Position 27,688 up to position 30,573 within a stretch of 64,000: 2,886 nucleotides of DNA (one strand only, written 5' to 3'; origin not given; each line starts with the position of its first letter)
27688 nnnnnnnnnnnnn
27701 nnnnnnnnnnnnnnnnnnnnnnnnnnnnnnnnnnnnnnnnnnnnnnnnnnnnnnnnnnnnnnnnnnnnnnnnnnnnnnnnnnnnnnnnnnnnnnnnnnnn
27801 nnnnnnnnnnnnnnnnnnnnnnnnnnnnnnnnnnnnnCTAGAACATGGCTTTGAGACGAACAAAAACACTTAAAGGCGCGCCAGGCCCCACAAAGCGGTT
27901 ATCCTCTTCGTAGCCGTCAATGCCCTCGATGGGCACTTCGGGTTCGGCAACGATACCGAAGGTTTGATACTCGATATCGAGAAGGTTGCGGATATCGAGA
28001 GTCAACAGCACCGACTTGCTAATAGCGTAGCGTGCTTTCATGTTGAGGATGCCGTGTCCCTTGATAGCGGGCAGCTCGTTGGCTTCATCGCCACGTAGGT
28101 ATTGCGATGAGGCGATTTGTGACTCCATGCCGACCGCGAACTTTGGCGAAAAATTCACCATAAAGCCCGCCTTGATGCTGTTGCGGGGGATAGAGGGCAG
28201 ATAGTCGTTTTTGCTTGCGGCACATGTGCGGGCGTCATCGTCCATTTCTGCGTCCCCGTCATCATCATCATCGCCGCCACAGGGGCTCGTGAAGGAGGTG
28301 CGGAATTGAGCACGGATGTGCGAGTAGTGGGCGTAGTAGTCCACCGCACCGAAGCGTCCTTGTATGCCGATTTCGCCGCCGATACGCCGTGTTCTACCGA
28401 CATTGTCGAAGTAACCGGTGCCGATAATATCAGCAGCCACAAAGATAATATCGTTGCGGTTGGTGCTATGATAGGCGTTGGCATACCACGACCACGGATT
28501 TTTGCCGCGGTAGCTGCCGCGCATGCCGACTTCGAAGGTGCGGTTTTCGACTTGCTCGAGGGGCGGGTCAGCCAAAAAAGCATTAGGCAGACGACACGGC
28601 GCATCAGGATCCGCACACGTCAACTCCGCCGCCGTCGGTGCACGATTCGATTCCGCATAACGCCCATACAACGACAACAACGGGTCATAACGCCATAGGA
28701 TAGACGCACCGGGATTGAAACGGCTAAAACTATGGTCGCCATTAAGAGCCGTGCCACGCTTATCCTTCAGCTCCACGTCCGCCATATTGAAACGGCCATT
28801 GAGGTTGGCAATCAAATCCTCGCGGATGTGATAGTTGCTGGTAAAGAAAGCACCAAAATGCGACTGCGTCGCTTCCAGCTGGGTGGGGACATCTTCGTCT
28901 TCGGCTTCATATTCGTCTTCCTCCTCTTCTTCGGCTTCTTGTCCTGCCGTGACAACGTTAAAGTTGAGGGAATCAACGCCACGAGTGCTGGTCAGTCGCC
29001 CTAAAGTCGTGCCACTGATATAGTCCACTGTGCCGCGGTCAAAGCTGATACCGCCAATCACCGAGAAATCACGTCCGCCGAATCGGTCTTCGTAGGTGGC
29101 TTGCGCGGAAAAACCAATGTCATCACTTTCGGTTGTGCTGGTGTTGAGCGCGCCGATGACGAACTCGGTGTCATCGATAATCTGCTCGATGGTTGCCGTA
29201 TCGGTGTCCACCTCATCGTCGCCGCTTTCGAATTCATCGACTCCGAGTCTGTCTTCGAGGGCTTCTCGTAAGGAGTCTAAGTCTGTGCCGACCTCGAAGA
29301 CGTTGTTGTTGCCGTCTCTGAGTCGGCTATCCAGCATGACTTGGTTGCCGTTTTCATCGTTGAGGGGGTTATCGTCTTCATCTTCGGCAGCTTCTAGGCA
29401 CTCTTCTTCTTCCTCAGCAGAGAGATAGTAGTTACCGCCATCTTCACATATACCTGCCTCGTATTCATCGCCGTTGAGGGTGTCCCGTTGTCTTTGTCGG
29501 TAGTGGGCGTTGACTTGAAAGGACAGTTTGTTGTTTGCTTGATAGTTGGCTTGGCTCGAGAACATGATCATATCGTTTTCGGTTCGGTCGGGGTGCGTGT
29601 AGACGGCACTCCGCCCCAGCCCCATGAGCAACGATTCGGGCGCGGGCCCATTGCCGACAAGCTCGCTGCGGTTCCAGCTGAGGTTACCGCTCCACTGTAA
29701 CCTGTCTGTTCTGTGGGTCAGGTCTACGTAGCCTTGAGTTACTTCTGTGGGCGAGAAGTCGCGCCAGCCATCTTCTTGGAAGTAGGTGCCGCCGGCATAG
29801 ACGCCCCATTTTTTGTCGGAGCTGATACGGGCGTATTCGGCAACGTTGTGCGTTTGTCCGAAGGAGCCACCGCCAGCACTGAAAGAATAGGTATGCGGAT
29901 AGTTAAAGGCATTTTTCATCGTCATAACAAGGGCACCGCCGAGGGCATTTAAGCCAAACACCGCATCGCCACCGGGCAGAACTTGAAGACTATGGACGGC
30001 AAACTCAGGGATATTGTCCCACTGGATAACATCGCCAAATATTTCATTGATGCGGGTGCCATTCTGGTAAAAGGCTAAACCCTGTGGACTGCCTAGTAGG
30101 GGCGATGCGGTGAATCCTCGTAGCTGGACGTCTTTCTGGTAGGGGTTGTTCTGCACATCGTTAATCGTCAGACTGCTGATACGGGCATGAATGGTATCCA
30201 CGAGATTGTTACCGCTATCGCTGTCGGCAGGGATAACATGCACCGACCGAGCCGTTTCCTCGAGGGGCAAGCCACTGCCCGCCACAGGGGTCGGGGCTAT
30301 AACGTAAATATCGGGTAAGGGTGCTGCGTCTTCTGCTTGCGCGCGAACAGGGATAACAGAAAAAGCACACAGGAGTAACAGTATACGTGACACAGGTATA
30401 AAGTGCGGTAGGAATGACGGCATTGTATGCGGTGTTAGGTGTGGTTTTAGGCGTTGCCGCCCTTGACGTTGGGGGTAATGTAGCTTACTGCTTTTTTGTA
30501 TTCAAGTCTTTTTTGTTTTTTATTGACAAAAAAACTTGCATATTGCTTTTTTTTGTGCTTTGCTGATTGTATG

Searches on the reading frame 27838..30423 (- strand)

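Call 27: search_protein_families(library=pfam, max_evalue=0.00001, proteins=[window:27838-30423:-])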
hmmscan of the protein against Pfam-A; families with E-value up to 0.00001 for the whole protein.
window:27838-30423:- (861 aa): 2 families
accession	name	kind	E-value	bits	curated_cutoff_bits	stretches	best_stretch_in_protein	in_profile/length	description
PF00593.30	TonB_dep_Rec_b-barrel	-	2.5e-35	123.7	27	1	413-814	55-436/436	TonB dependent receptor-like, beta-barrel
PF07715.20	Plug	-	6.9e-07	30.2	23.9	1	54-164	2-107/107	TonB-dependent Receptor Plug Domain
